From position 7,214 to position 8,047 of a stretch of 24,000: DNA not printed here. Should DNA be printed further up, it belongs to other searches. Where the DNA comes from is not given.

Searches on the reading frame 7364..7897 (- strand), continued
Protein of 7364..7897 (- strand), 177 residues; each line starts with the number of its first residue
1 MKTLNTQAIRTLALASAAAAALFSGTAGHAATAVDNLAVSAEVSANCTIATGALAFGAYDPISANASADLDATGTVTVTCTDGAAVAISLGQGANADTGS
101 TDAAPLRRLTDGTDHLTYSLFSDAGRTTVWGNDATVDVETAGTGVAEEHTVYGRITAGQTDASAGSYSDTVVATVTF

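Call 64: find_encoding_contigs(protein=P0057, flank=9000, max_places=2)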
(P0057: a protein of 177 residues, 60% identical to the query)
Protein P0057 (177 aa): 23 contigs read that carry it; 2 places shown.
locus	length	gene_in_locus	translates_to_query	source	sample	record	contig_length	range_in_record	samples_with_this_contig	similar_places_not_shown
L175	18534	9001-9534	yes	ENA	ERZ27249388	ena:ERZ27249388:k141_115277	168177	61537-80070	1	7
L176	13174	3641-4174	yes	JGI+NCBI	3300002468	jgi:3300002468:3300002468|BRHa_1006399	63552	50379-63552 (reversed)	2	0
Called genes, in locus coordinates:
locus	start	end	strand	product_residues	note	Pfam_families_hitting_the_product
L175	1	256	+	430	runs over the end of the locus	PF00709:Adenylsucc_synt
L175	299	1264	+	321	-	PF00923:TAL_FSA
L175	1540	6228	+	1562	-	PF03924:CHASE, PF00989:PAS, PF08448:PAS_4, PF13426:PAS_9, PF00989:PAS, PF08447:PAS_3, PF08448:PAS_4, PF13426:PAS_9, +9 more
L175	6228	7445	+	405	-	PF00072:Response_reg, PF00563:EAL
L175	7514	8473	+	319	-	PF00135:COesterase, PF20434:BD-FAE, PF07859:Abhydrolase_3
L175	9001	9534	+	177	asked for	PF05229:SCPU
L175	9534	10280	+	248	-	PF00345:PapD_N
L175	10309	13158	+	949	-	PF00577:Usher, PF13953:PapC_C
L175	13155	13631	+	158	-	PF05229:SCPU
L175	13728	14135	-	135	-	PF01124:MAPEG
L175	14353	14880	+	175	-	PF00156:Pribosyltran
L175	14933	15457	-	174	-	PF13441:Gly-zipper_YMGG (weak), PF05433:Rick_17kDa_Anti (weak), PF16998:17kDa_Anti_2 (weak)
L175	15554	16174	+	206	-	PF00440:TetR_N, PF16859:TetR_C_11 (faint), PF14246:TetR_C_7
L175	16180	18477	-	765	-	PF00884:Sulfatase, PF01663:Phosphodiest (faint), PF16347:SGSH_C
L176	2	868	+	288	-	?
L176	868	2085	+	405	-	PF00072:Response_reg, PF00563:EAL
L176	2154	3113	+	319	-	PF00135:COesterase, PF20434:BD-FAE, PF07859:Abhydrolase_3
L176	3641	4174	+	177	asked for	PF05229:SCPU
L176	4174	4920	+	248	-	PF00345:PapD_N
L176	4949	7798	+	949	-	PF00577:Usher, PF13953:PapC_C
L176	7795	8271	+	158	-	PF05229:SCPU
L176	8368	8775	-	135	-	PF01124:MAPEG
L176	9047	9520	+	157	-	PF00156:Pribosyltran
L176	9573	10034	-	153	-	PF13441:Gly-zipper_YMGG (weak), PF05433:Rick_17kDa_Anti (weak), PF16998:17kDa_Anti_2 (weak)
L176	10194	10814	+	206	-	PF00440:TetR_N, PF16859:TetR_C_11 (faint), PF14246:TetR_C_7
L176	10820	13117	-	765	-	PF00884:Sulfatase, PF01663:Phosphodiest (faint), PF16347:SGSH_C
